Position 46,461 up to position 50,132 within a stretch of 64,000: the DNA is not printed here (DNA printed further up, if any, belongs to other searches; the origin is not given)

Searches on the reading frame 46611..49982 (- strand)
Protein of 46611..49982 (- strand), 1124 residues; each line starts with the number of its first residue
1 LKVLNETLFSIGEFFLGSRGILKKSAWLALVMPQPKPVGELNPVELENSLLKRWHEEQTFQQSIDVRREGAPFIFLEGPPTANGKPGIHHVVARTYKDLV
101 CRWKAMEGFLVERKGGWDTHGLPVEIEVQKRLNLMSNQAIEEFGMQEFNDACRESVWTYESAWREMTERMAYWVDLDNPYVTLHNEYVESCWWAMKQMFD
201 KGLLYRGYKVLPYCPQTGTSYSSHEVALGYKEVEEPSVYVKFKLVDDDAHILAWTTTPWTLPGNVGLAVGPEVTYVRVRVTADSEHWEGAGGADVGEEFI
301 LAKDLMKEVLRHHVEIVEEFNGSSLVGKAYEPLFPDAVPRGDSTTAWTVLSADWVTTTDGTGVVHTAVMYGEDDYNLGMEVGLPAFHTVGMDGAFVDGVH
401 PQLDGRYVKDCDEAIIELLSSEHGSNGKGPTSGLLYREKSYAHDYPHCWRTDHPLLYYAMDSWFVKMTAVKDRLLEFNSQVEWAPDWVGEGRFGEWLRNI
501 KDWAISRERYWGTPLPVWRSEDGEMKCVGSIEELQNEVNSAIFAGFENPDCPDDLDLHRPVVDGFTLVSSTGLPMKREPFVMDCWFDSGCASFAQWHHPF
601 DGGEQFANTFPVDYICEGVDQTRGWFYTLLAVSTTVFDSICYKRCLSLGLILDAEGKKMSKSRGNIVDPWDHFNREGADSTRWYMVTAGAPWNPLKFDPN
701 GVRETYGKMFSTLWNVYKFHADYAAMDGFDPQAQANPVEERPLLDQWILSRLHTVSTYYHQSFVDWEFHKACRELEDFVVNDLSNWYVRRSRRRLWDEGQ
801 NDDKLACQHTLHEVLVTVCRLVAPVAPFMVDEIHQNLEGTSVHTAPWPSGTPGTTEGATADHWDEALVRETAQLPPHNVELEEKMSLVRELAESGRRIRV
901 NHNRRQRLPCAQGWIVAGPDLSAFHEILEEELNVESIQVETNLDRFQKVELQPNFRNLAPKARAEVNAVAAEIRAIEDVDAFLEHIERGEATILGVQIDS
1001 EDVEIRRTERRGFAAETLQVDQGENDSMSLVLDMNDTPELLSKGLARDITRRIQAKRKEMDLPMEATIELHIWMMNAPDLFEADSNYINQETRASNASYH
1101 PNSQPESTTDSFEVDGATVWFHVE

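Call 50: search_protein_families(library=pfam, proteins=[window:46611-49982:-], max_evalue=0.00001)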
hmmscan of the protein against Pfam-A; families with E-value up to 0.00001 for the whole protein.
window:46611-49982:- (1124 aa): 4 families
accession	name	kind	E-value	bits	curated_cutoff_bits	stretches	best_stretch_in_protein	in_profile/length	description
PF00133.28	tRNA-synt_1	-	5.5e-116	388.2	22.7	1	50-688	2-405/414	tRNA synthetases class I (I, L, M and V)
PF08264.19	Anticodon_1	-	1.9e-30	106.1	25.1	1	745-909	1-143/148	Anticodon-binding domain of tRNA ligase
PF19302.4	DUF5915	-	1.9e-21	77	27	1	926-1123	2-192/195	Domain of unknown function (DUF5915)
PF09334.17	tRNA-synt_1g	-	6.9e-13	48.5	20.1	0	652-700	321-369/391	tRNA synthetases class I (M)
